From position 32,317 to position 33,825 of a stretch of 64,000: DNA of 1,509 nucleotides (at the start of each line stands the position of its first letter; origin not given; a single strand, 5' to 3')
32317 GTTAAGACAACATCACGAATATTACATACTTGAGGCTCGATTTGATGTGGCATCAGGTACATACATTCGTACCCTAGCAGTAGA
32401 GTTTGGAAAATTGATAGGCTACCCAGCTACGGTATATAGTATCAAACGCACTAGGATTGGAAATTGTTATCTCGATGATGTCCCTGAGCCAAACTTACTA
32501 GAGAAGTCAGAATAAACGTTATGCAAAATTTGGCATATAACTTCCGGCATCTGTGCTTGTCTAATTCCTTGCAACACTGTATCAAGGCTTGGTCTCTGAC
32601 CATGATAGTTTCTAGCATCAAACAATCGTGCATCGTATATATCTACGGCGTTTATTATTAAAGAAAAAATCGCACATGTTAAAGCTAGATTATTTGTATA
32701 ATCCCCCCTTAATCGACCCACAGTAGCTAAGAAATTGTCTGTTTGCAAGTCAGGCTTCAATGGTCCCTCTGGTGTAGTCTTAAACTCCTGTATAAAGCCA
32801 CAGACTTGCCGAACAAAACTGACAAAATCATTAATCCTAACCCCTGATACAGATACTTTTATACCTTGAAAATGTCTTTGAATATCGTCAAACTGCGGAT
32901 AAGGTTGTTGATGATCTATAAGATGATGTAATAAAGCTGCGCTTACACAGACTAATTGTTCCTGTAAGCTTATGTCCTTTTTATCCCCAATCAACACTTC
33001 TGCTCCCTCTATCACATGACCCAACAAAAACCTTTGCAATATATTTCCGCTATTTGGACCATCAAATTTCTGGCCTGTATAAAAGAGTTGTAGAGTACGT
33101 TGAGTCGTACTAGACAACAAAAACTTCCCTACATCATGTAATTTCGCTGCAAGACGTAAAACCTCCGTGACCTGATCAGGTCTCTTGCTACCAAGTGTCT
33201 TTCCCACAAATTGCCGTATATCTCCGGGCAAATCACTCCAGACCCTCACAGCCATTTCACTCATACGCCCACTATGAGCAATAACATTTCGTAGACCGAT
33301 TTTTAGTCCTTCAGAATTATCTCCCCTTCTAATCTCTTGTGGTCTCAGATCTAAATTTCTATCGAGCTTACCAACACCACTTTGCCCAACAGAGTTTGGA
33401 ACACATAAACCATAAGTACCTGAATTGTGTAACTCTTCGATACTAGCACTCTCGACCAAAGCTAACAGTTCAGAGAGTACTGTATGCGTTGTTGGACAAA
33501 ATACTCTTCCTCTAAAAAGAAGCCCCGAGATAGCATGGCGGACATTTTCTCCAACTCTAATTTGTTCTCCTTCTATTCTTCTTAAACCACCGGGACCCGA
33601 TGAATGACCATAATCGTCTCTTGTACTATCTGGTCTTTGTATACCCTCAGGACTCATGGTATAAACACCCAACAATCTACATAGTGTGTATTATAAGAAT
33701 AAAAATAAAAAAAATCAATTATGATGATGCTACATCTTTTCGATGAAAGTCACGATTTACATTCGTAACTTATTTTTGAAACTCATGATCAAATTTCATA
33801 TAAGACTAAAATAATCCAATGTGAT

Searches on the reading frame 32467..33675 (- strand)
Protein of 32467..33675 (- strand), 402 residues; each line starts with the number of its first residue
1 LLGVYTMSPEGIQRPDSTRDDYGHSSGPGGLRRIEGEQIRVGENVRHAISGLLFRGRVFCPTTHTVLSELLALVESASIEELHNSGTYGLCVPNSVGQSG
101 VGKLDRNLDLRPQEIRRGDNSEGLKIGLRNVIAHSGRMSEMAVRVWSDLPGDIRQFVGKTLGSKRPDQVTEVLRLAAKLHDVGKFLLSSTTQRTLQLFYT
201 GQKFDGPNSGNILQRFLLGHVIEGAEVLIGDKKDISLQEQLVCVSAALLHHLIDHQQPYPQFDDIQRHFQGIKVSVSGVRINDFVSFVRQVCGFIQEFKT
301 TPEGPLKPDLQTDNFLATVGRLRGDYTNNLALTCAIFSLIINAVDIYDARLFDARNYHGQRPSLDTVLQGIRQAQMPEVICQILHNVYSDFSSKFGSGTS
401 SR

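Call 3: search_protein_families(library=pfam, proteins=[window:32467-33675:-], max_evalue=1)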
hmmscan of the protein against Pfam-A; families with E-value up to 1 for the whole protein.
window:32467-33675:- (402 aa): 3 families
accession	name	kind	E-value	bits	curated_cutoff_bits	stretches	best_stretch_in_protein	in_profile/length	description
PF01966.28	HD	-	0.00076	20.2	22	1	132-253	2-89/116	HD domain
PF18019.7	Cas3_HD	-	0.013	15.9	23.1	1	130-251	14-129/207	Cas3, HD domain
PF23626.1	CCD_aECM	-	0.11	12.9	27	1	274-298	10-34/54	aECM cysteine-cradle domain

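Call 4: search_protein_families(library=ncbifam, proteins=[window:32467-33675:-], max_evalue=10)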
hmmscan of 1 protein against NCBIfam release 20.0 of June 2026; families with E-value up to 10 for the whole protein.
window:32467-33675:- (402 aa): 3 families
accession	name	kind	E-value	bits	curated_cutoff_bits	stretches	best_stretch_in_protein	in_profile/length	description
NF001802.0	PRK00521.2-5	equivalog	0.0076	16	142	1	38-61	19-42/144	30S ribosome-binding factor RbfA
TIGR01596.1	cas3_HD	equivalog_domain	0.011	15.8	43.45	1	150-185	15-45/178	CRISPR-associated endonuclease Cas3''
TIGR00277.1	HDIG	domain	0.06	13.2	27.6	1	171-228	28-65/84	HDIG domain-containing metalloprotein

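Call 5: search_protein_families(library=padloc, proteins=[window:32467-33675:-], max_evalue=10)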
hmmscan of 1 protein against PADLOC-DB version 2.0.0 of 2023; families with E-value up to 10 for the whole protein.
window:32467-33675:- (402 aa): 5 families
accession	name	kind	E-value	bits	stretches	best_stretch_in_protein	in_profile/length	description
PDLC01767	Cas3e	-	9.5e-05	19.1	1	130-253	32-120/680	-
PDLC01254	Cas3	-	0.0023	16.2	1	133-252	11-89/164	CAS-I; effector_G3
PDLC00940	Cas3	-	0.0028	15.8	1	150-185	15-45/178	CRISPR-associated endonuclease Cas3-HD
PDLC01456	Cas3a2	-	0.018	13.2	1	142-187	18-64/207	CAS-I; effector_G3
PDLC01757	Cas3b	-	0.054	10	1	168-272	35-116/676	-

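Call 6: search_solved_structures(query=window:32467-33675:-, max_evalue=10, show_alignments=3)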
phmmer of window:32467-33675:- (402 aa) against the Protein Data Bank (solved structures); distinct sequences matched with E-value up to 10: 1.
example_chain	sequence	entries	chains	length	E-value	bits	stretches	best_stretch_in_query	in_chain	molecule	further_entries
4wda_A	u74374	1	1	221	0.49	12.8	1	93-201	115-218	2',3'-cyclic-nucleotide 3'-phosphodiesterase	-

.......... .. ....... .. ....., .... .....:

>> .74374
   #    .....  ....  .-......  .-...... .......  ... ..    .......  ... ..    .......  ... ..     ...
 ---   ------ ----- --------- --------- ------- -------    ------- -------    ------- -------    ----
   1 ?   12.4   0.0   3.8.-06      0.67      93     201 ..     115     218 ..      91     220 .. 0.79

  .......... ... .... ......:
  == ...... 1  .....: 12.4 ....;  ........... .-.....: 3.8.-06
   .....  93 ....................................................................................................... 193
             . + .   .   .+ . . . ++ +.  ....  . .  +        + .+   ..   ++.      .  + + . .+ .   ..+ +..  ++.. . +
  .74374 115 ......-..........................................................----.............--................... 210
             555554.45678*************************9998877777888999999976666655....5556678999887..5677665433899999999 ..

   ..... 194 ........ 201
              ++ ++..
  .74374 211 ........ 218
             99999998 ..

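Call 7: find_homologous_proteins(query=window:32467-33675:-, max_evalue=0.001)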
Query window:32467-33675:- (402 aa): 3 proteins with E <= 0.001 among 5369 candidates.
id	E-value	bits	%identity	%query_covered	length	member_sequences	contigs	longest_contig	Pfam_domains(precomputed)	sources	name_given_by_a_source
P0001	1.6e-264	895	100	99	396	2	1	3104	-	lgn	-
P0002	3.1e-134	466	57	100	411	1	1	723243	PF18019.8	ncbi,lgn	-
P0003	1.6e-82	296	45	99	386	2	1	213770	PF01966.29,PF18019.8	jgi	jgi:CRISPR/Cas system-associated endonuclease Cas3-HD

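Call 9: find_encoding_contigs(protein=P0002, flank=10000, max_places=4)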
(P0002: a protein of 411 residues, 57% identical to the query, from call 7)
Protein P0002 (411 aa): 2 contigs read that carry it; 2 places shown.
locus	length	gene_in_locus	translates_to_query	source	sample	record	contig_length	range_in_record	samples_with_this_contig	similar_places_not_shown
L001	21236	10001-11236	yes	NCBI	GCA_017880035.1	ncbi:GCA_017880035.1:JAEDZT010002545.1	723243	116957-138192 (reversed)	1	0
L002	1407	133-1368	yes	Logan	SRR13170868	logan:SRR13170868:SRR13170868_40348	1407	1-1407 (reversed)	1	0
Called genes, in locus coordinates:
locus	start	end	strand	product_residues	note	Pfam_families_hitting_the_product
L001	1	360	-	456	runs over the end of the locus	PF08529:NusA_N, PF13184:KH_NusA_1st, PF26594:KH_NusA_2nd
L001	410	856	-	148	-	PF01458:SUFBD_core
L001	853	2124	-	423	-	PF13393:tRNA-synt_His, PF00587:tRNA-synt_2b, PF03129:HGTP_anticodon (weak)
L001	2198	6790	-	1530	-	-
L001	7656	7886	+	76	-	-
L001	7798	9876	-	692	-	PF00999:Na_H_Exchanger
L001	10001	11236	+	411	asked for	PF18019:Cas3_HD (faint)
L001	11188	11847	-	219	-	PF01509:TruB_N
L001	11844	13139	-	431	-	PF05958:tRNA_U5-meth_tr, PF02475:TRM5-TYW2_MTfase (weak), PF05175:MTS (weak)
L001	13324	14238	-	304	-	PF01145:Band_7, PF13421:Band_7_1 (weak)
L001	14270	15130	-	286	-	PF07934:OGG_N, PF00730:HhH-GPD (weak)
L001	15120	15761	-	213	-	PF13238:AAA_18, PF00406:ADK, PF13207:AAA_17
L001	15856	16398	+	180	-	PF00149:Metallophos, PF12850:Metallophos_2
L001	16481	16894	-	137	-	PF00164:Ribosom_S12_S23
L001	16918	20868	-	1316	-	PF04997:RNA_pol_Rpb1_1, PF00623:RNA_pol_Rpb1_2, PF04983:RNA_pol_Rpb1_3, PF04998:RNA_pol_Rpb1_5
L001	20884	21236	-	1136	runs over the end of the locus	PF04563:RNA_pol_Rpb2_1, PF04561:RNA_pol_Rpb2_2, PF04565:RNA_pol_Rpb2_3, PF10385:RNA_pol_Rpb2_45, PF00562:RNA_pol_Rpb2_6, PF04560:RNA_pol_Rpb2_7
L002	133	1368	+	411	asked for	PF18019:Cas3_HD (faint)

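Call 10: find_encoding_contigs(protein=P0003, flank=10000, max_places=4)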
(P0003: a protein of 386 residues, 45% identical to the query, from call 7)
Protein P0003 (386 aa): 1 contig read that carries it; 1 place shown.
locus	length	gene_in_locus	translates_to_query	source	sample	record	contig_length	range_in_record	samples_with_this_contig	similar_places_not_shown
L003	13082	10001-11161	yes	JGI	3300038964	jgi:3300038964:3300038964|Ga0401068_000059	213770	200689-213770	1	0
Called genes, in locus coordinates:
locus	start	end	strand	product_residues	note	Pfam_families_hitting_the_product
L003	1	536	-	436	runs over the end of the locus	PF08529:NusA_N, PF13184:KH_NusA_1st, PF26594:KH_NusA_2nd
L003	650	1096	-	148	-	PF01458:SUFBD_core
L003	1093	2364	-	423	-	PF13393:tRNA-synt_His, PF00587:tRNA-synt_2b, PF03129:HGTP_anticodon (faint)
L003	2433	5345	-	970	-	-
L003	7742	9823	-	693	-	PF00999:Na_H_Exchanger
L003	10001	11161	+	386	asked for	PF18019:Cas3_HD, PF01966:HD (weak)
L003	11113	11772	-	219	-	PF01509:TruB_N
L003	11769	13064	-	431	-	PF05958:tRNA_U5-meth_tr, PF02475:TRM5-TYW2_MTfase (weak), PF05175:MTS (weak)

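Call 13: search_solved_structures(query=A1, max_evalue=10, show_alignments=4)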
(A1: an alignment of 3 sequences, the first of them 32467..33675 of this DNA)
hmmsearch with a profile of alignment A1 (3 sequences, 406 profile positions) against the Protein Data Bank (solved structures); distinct sequences matched with E-value up to 10: 3.
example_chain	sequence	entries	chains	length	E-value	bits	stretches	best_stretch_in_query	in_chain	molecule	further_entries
9qkq_A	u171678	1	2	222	0.8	12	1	69-166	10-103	Transcriptional enhancer factor TEF-3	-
5oaq_A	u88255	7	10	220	0.81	12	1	68-166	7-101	Transcriptional enhancer factor TEF-3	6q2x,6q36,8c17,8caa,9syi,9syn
6sen_A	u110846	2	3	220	0.81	12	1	68-166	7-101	Transcriptional enhancer factor TEF-3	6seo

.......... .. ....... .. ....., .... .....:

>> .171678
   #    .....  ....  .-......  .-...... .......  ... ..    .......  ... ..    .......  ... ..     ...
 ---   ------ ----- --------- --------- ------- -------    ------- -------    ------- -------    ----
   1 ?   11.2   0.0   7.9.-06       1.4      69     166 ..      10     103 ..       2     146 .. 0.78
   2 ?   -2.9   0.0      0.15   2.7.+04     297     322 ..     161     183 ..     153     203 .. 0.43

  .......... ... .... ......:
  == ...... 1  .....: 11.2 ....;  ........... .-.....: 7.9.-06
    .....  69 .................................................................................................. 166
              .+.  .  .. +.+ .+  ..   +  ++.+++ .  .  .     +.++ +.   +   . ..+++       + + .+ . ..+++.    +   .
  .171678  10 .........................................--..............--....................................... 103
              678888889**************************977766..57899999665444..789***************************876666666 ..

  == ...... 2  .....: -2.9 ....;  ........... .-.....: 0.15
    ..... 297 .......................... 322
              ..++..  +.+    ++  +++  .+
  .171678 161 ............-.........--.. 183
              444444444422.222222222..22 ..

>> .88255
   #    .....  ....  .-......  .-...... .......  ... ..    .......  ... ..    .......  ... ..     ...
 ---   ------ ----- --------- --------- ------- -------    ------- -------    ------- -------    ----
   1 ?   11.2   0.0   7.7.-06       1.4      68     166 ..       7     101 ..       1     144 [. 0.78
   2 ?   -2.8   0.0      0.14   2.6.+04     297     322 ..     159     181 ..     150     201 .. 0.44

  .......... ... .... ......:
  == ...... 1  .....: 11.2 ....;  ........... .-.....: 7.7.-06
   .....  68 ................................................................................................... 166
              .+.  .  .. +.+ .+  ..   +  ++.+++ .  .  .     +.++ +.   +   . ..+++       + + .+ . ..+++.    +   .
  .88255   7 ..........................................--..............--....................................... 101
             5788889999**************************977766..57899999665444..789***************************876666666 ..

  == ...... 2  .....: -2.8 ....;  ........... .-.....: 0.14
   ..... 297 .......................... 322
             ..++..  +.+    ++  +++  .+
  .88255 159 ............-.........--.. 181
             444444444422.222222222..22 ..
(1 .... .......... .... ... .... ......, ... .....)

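Call 26: find_related_loci(query=A1, collection=genome_contigs, flank=8000)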
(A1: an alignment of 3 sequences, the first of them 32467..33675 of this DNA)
Query A1 (402 aa) in genome_contigs; peptide patterns used: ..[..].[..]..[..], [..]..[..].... (x = any residue, [..] = any of these).
143 stretches matched a pattern, but none encodes a relative of the query by tblastn (E <= 1e-3).

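Call 27: predict_structure(alignment_id=A1)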
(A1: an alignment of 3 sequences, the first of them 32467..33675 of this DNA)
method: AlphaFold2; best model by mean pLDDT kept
length: 402 residues; sequences in the alignment: 3
mean_pLDDT: 46.7   pTM: 0.54
mean pLDDT of the five models: 46.7, 42.9, 42.4, 41.5, 35.4
residues with pLDDT >= 90: 0; 70-90: 50; 50-70: 84; < 50: 268
segments of 3 or more residues with pLDDT < 50: 1-46, 52-93, 95-132, 185-233, 251-274, 300-313, 350-402
pLDDT, mean of each block of 10 residues (from residue 1): 24 26 27 31 47 42 39 41 40 44 38 32 43 60 73 79 72 72 48 30 31 35 38 57 65 38 45 53 64 61 35 51 70 76 59 36 38 38 40 35 25
secondary structure, 60 per line:
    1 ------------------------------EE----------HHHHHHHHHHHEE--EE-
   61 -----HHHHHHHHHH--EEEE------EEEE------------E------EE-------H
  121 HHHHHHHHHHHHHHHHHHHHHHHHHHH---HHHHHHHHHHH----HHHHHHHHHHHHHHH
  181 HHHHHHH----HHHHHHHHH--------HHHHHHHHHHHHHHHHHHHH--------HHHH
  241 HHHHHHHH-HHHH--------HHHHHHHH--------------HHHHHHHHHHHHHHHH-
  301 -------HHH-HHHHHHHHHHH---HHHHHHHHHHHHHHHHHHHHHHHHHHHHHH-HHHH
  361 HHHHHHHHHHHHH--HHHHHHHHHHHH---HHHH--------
elements in order: H43-53 H66-75 E78-81 E88-91 H120-147 H151-161 H166-187 H192-200 H209-228 H237-248 H250-253 H262-269 H284-299 H312-322 H326-355 H357-373 H376-387 H391-394

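Call 28: search_protein_representatives(alignment_id=A1)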
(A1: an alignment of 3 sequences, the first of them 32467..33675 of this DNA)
Query: 3 sequences, 406 profile positions. Proteins with E-value up to 0.001 (for the whole library): 3; up to 1e-10: 3; up to 1e-30: 3. The best 3 are listed.
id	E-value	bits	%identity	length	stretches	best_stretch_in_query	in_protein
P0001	6.7e-219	743.4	-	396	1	7-406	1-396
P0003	2.1e-198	675.9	-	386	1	7-406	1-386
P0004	6.0e-120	417.5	-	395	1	7-399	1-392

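Call 30: find_encoding_contigs(protein=P0004, flank=10000, max_places=4)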
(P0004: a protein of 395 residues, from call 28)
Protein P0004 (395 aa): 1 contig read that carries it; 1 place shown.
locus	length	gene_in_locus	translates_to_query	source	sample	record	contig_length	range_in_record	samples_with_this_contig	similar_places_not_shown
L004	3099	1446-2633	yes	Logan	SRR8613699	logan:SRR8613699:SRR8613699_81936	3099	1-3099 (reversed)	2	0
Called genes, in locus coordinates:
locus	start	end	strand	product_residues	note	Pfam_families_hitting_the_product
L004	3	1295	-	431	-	?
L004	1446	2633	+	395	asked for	-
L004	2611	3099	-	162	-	?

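Call 31: search_protein_families(library=pfam, proteins=[P0002, P0003, P0004], max_evalue=10)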
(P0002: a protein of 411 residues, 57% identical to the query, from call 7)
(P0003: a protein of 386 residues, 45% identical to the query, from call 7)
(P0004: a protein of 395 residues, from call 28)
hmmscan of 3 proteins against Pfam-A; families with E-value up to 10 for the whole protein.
P0002 (411 aa): 4 families
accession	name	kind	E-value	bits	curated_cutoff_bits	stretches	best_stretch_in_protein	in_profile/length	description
PF18019.7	Cas3_HD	-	2.7e-05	24.7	23.1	1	137-260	12-130/207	Cas3, HD domain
PF01966.28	HD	-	0.001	19.8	22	1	141-264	2-92/116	HD domain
PF20378.3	DUF6673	-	0.011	16.5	24.5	1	345-409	3-65/114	Family of unknown function (DUF6673)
PF05746.21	DALR_1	-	0.17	12.4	22.3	1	368-403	39-74/117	DALR anticodon binding domain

P0003 (386 aa): 2 families
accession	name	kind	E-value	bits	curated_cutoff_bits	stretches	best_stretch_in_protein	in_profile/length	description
PF18019.7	Cas3_HD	-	1.9e-07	31.8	23.1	1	122-177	13-69/207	Cas3, HD domain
PF01966.28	HD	-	4.5e-06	27.4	22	1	150-244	11-90/116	HD domain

P0004 (395 aa): 2 families
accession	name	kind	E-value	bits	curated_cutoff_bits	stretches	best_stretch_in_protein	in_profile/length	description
PF01966.28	HD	-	0.00062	20.5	22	1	154-209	10-56/116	HD domain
PF18019.7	Cas3_HD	-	0.12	12.8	23.1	1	126-188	12-70/207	Cas3, HD domain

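Call 35: fold_search(model_id=the predicted structure, library=pdb)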
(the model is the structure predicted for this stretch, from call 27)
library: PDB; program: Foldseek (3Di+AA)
matches with E <= 10: 562; with E <= 0.001: 0
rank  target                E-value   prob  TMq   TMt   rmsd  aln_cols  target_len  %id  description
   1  9gwj_A                1.6e-01  0.10  0.10  0.15  28.0       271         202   11  Crystal structure of CINP-c1orf109 complex (released 2025-10-08)
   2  7y47                  1.9e-01  0.18  0.18  0.12  14.5       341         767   10  Crystal structure of bifunctional miltiradiene synthase from selaginella moellendorffii that complexed with GGPP (released 2022-10-26)
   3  6mrt_A                2.0e-01  0.11  0.11  0.14  29.2       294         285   13  12-meric ClyA pore complex (released 2019-05-15)
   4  4l7m_A                2.4e-01  0.10  0.12  0.16  18.1       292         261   12  Crystal structure of the archaeal HEAT-like repeats protein TON_1937 from Thermococcus onnurineus NA1 (released 2013-07-10)
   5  2wcd_A                2.4e-01  0.10  0.11  0.14  28.1       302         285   16  Crystal structure of the assembled cytolysin A pore (released 2009-05-05)
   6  6z0c_C                2.5e-01  0.08  0.09  0.14  23.4       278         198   12  Structure of in silico modelled artificial Maquette-3 protein (released 2021-03-17)
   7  6z0c_A                2.5e-01  0.08  0.09  0.14  23.4       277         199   13  Structure of in silico modelled artificial Maquette-3 protein (released 2021-03-17)
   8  7n6g_3M               2.5e-01  0.08  0.10  0.11  32.7       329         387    8  C1 of central pair (released 2022-05-18)
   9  3f3p_G                2.9e-01  0.05  0.09  0.09  23.1       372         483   14  Crystal structure of the nucleoporin pair Nup85-Seh1, space group P21212 (released 2009-04-07)
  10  6wpw_R                3.1e-01  0.09  0.14  0.14  28.1       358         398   11  GCGR-Gs signaling complex bound to a designed glucagon derivative (released 2020-08-12)
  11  4xzy_A                3.4e-01  0.09  0.12  0.08  23.0       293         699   15  Crystal structure of dipeptidyl peptidase 11 (DPP11) from Porphyromonas gingivalis (released 2015-07-15)
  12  7n6g_3R               3.6e-01  0.07  0.10  0.11  35.9       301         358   11  C1 of central pair (released 2022-05-18)
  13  3f3g_H                3.7e-01  0.05  0.10  0.09  24.5       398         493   15  Crystal structure of the nucleoporin pair Nup85-Seh1, space group P212121 (released 2009-04-07)
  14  4y04                  3.9e-01  0.09  0.14  0.10  19.8       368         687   12  Crystal structure of dipeptidyl peptidase 11 (DPP11) from Porphyromonas gingivalis (Space) (released 2015-07-15)
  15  7s1m_R                4.3e-01  0.08  0.15  0.15  25.3       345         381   11  Ex4-D-Ala bound to the glucagon-like peptide-1 receptor/g protein complex (conformer 1) (released 2022-01-05)
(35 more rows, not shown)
